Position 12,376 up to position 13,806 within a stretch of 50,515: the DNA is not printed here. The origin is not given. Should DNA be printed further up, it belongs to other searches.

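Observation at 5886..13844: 7.96-kb integrative element in tRNA-Val(UAC), delimited by a perfect 45-bp direct repeat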

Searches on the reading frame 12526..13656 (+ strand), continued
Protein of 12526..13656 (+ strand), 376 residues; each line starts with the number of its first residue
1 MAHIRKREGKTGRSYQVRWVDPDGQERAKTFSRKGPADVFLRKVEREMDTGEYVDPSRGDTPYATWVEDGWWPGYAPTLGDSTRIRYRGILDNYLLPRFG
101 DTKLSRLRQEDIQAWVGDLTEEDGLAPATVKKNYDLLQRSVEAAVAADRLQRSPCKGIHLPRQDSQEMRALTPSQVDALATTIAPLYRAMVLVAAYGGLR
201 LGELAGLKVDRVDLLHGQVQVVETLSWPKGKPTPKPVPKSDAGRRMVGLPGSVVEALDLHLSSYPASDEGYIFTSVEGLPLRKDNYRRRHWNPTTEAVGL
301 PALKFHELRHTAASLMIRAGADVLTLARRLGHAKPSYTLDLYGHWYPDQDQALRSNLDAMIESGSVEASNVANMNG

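Call 54: find_encoding_contigs(protein=P0223, flank=10000, max_places=3)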
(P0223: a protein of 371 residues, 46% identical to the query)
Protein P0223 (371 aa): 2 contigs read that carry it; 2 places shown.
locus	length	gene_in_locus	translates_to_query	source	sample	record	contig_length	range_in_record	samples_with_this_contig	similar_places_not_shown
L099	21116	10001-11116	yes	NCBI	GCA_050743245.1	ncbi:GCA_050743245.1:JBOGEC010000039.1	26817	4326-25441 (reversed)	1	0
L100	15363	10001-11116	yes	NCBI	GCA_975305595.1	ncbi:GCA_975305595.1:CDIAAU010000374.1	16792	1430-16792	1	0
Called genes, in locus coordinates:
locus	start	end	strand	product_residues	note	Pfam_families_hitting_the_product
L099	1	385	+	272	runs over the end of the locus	-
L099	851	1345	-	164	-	PF10604:Polyketide_cyc2 (weak), PF03364:Polyketide_cyc, PF28469:DUF8410 (faint)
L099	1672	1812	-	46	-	-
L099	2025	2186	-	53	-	-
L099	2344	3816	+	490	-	-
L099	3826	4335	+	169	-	PF00293:NUDIX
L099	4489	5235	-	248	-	PF00392:GntR, PF07702:UTRA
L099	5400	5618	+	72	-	-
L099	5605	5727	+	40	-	-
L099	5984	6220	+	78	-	-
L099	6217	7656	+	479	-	PF01580:FtsK_SpoIIIE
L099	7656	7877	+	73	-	-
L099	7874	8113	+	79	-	-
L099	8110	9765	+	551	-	PF20199:RepSA, PF23343:REP_ORF2-G2P (faint), PF20199:RepSA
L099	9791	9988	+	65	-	PF13384:HTH_23 (weak), PF12728:HTH_17, PF00376:MerR (weak)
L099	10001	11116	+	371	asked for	PF26003:Integrase_N_phage (faint), PF22022:Phage_int_M, PF14659:Phage_int_SAM_3 (weak), PF00589:Phage_integrase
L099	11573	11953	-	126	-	PF12089:DUF3566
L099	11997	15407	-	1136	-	PF00521:DNA_topoisoIV, PF14890:Intein_splicing, PF14528:LAGLIDADG_3, PF00521:DNA_topoisoIV, PF03989:DNA_gyraseA_C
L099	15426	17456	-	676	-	PF02518:HATPase_c, PF00204:DNA_gyraseB, PF01751:Toprim, PF00986:DNA_gyraseB_C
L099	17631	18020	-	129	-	PF05258:DciA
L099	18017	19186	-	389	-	-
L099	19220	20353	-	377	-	PF00712:DNA_pol3_beta, PF02767:DNA_pol3_beta_2, PF02768:DNA_pol3_beta_3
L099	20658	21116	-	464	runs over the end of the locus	PF11638:DnaA_N, PF01695:IstB_IS21, PF00308:Bac_DnaA, PF00004:AAA (weak), PF08299:Bac_DnaA_C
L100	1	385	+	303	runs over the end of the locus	-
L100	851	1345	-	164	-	PF10604:Polyketide_cyc2 (weak), PF03364:Polyketide_cyc, PF28469:DUF8410 (faint)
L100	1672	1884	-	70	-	-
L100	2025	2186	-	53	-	-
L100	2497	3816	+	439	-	-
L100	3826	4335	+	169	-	PF00293:NUDIX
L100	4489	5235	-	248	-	PF00392:GntR, PF07702:UTRA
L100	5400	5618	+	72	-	-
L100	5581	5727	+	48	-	-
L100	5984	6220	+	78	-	-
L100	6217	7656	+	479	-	PF01580:FtsK_SpoIIIE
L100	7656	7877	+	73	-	-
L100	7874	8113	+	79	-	-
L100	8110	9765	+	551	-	PF20199:RepSA, PF23343:REP_ORF2-G2P (faint), PF20199:RepSA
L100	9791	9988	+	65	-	PF13384:HTH_23 (weak), PF12728:HTH_17, PF00376:MerR (weak)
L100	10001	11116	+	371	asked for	PF26003:Integrase_N_phage (faint), PF22022:Phage_int_M, PF14659:Phage_int_SAM_3 (weak), PF00589:Phage_integrase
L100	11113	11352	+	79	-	-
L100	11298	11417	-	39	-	-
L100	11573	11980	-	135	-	PF12089:DUF3566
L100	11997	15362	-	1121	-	?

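Call 90: find_related_loci(query=A4, collection=viral_contigs, flank=9000)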
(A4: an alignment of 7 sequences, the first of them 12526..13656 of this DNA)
Query A4 (376 aa) in viral_contigs; peptide patterns used: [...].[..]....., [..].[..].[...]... (x = any residue, [..] = any of these).
600 stretches matched a pattern (row limit reached: there are more); 530 encode a relative of the query (tblastn E <= 1e-3); the best 80 are kept; 80 distinct loci.
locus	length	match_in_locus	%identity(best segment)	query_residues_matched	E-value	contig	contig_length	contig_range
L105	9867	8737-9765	46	15-360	1e-76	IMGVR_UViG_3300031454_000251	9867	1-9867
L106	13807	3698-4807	36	1-372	7e-63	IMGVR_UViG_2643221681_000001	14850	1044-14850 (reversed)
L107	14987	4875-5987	33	1-374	2e-59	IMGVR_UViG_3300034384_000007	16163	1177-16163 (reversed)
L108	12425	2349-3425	34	1-361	8e-58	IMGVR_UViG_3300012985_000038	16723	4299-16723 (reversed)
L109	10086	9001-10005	39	1-342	1e-57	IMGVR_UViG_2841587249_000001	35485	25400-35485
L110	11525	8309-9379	33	1-361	6e-57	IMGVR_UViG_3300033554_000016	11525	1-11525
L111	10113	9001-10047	36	1-358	5e-57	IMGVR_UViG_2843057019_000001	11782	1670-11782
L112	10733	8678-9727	35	1-359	2e-56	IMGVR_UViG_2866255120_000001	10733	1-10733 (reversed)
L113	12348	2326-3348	36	14-360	1e-53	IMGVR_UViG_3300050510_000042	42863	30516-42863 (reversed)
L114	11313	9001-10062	34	11-365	6e-51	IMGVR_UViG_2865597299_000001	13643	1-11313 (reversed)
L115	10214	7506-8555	36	15-360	4e-51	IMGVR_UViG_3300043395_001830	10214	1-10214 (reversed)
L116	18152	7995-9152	34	5-376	4e-51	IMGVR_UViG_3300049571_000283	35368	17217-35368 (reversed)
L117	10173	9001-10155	32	1-376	7e-52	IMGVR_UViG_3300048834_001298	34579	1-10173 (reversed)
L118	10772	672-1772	34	1-364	1e-49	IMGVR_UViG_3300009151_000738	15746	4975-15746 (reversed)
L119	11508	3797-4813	36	15-346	4e-49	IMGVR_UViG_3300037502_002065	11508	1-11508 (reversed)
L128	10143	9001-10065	35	1-363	4e-45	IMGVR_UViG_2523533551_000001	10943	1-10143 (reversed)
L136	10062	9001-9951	36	23-350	1e-41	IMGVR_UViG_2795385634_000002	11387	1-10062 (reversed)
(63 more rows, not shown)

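Call 94: search_protein_families(library=pfam, max_evalue=0.0001, proteins=[L105:6892-8619:-, L105:3015-4625:-, L105:366-1253:-, L128:6245-7483:-, L128:4243-5706:-, L128:1399-2361:-, L128:7480-8106:-, L136:4008-5474:-, L136:2716-4056:-, L136:631-1461:-])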
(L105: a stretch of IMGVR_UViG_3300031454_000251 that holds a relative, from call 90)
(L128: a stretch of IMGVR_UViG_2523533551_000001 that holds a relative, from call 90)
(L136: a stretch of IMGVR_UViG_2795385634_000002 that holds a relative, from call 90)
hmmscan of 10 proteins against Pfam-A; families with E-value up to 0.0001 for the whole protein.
L105:6892-8619:- (575 aa): 3 families
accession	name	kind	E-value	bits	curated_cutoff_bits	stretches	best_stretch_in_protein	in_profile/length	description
PF13481.12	AAA_25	-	2.8e-22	79.8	27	1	263-423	19-192/195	AAA domain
PF13338.12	AbiEi_4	-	2.1e-07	31.3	25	1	500-551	3-49/49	Transcriptional regulator, AbiEi antitoxin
PF04703.18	FaeA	-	7e-06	26.7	20.7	1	497-542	2-47/62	FaeA-like protein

L105:3015-4625:- (536 aa): 1 family
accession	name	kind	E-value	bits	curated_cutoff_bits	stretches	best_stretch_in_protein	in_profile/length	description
PF05133.19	SPP1_portal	-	7.5e-33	114.5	25.5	1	142-519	42-409/416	Phage portal protein, SPP1 Gp6-like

L105:366-1253:- (295 aa): 1 family
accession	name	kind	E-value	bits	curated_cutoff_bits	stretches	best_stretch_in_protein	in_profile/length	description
PF05065.19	Phage_capsid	-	1.2e-47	163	24.2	1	11-289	1-278/280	Phage capsid family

L128:6245-7483:- (412 aa): 1 family
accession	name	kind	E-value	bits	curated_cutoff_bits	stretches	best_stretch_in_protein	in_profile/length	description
PF13481.12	AAA_25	-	3.8e-25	89.1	27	1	36-206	13-194/195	AAA domain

L128:4243-5706:- (487 aa): 2 families
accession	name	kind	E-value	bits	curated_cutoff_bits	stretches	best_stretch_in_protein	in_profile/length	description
PF03354.21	TerL_ATPase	-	1.1e-16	61.5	23.7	1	66-209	21-171/178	Terminase large subunit, ATPase domain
PF20441.4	TerL_nuclease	-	7.5e-13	48.7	24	1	362-471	177-284/286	Terminase large subunit, endonuclease domain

L128:1399-2361:- (320 aa): 1 family
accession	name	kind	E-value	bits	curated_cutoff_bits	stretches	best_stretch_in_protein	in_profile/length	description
PF05065.19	Phage_capsid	-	1e-40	140.3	24.2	1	42-314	6-277/280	Phage capsid family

L128:7480-8106:- (208 aa): 0 families

L136:4008-5474:- (488 aa): 2 families
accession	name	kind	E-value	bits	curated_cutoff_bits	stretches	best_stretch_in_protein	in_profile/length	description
PF03354.21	TerL_ATPase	-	7.3e-12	45.8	23.7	1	68-212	23-173/178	Terminase large subunit, ATPase domain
PF20441.4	TerL_nuclease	-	2.2e-05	24.2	24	0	358-471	167-281/286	Terminase large subunit, endonuclease domain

L136:2716-4056:- (446 aa): 1 family
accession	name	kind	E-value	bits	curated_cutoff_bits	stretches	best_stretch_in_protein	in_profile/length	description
PF05133.19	SPP1_portal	-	1.8e-37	129.7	25.5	1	26-428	7-410/416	Phage portal protein, SPP1 Gp6-like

L136:631-1461:- (276 aa): 1 family
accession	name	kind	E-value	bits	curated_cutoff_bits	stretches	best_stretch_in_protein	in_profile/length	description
PF05065.19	Phage_capsid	-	1.9e-37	129.6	24.2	1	12-274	5-279/280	Phage capsid family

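Call 103: search_dna_similar(query=window:12526-13656:+, collection=phages, mode=protein, max_rows=12)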
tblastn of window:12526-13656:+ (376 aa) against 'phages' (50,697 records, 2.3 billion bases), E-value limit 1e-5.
Records with a match: 2114; places in all: 2124; records where one place covers at least 80% of the query: 1002.
Best place of each record, by identity: <60% 2114.
By first word of the organism name: Mycobacterium 714; Streptococcus 436; Gordonia 203; Staphylococcus 196; Bacteriophage 75; Paenibacillus 70; Arthrobacter 50; Listeria 33; Corynebacterium 30; Bacillus 28; and 68 more.
By host as written in the record: Mycobacterium smegmatis mc2 155 498; Gordonia terrae 3612 172; - 155; Mycobacterium smegmatis mc#155 102; Staphylococcus aureus 66; Paenibacillus larvae 27; Mycobacterium smegmatis mc2155 23; Listeria monocytogenes 23; and 652 more.
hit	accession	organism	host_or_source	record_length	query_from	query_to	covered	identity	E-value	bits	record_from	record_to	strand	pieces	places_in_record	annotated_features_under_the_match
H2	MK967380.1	Rhodococcus phage Sleepyhead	Rhodococcus erythropolis NRRL B-1574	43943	13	358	92%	32.0%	1e-25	114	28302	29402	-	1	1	38: tyrosine integrase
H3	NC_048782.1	Rhodococcus phage Sleepyhead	Rhodococcus erythropolis NRRL B-1574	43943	13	358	92%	32.0%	1e-25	114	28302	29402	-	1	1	38: site-specific integrase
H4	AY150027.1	Micromonospora phage pMLP1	Micromonospora sp. ATCC 39149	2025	10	358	93%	31.5%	1e-38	151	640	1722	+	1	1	att/int region | intM: integrase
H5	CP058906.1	Micromonospora phage pMLP1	Micromonospora carbonacea str. Africana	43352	10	358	93%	31.5%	3e-38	151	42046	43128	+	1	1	record has no annotation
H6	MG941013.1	Actinomyces phage xhp1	Actinomyces odontolyticus subsp. ...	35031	7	361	94%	31.0%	8e-31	129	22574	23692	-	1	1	site-specific integrase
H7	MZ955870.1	Glutamicibacter phage BIM BV-113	Glutamicibacter halophytocola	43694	5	361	95%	30.7%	1e-32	135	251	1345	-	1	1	putative tyrosine integrase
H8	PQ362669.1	Arthrobacter phage Kukla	Arthrobacter globiformis B-2979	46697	4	361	95%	30.3%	2e-30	129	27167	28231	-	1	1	36: tyrosine integrase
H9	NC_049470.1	Arthrobacter phage TripleJ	Arthrobacter globiformis NRRL B-2979 SEA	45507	4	361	95%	30.3%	1e-31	132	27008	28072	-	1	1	37: integrase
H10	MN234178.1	Arthrobacter phage TripleJ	Arthrobacter globiformis NRRL B-2979 SEA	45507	4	361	95%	30.3%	1e-31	132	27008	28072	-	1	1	37: tyrosine integrase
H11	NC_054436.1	Gordonia phage Schmidt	Gordonia terrae 3612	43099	1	359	95%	29.9%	3e-36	145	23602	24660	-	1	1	32: integrase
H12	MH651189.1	Gordonia phage Schmidt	Gordonia terrae 3612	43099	1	359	95%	29.9%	3e-36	145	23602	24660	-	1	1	32: integrase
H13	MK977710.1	Corynebacterium phage Stiles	Corynebacterium xerosis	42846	1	354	94%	29.7%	1e-18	94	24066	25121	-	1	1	27: tyrosine integrase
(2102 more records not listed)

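Call 104: search_dna_similar(query=window:12526-13656:+, collection=plasmids, mode=protein, max_rows=12)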
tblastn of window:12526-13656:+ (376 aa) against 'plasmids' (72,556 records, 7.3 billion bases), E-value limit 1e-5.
Records with a match: 433; places in all: 496; records where one place covers at least 80% of the query: 182.
Best place of each record, by identity: <60% 433.
By first word of the organism name: Enterococcus 164; Bacillus 55; Lactococcus 27; Streptomyces 23; Clostridioides 12; Ligilactobacillus 12; Lactiplantibacillus 8; Lacticaseibacillus 6; Streptococcus 6; Staphylococcus 6; and 59 more.
By predicted mobility (MOB-suite, as given by PLSDB): non-mobilizable 241; conjugative 119; mobilizable 73.
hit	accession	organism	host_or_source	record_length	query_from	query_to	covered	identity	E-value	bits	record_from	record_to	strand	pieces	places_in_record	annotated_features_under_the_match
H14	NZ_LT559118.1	Nonomuraea gerenzanensis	-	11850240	1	363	96%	33.2%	7e-19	170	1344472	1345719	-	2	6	none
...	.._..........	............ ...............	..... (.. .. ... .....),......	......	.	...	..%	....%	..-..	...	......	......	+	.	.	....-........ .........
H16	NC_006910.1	Micromonospora rosaria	-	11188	7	366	96%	29.5%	2e-25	115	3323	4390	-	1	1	site-specific integrase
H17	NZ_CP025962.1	Rhodococcus qingshengii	cell culture,soil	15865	7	358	94%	29.8%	3e-36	147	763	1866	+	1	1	site-specific integrase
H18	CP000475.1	Paenarthrobacter aurescens TC1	-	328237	7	366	96%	28.7%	2e-23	109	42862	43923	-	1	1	Integrase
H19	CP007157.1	Corynebacterium falsenii DSM 44353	-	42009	4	363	96%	28.0%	2e-22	106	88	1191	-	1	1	hypothetical protein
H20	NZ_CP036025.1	Bacillus mycoides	cell culture,soil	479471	6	351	92%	28.5%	9e-33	137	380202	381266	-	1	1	none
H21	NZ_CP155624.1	Bacillus paramobilis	Canis lupus familiaris,adipose,leg wound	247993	6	351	92%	28.2%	4e-31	132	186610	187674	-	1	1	site-specific integrase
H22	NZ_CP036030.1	Bacillus mycoides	cell culture,soil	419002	6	351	92%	27.9%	4e-29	126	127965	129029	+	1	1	site-specific integrase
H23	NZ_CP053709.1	Lichenicola cladoniae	Cladonia borealis,cell culture,lichen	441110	7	344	90%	28.4%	2e-26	118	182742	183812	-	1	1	site-specific integrase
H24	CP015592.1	Bacillus cereus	whole organism,garden soil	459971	6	351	92%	27.6%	1e-30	130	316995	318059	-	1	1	none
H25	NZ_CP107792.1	Streptomyces sp. NBC_00562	-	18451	2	363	96%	26.2%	3e-25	114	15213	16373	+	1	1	site-specific integrase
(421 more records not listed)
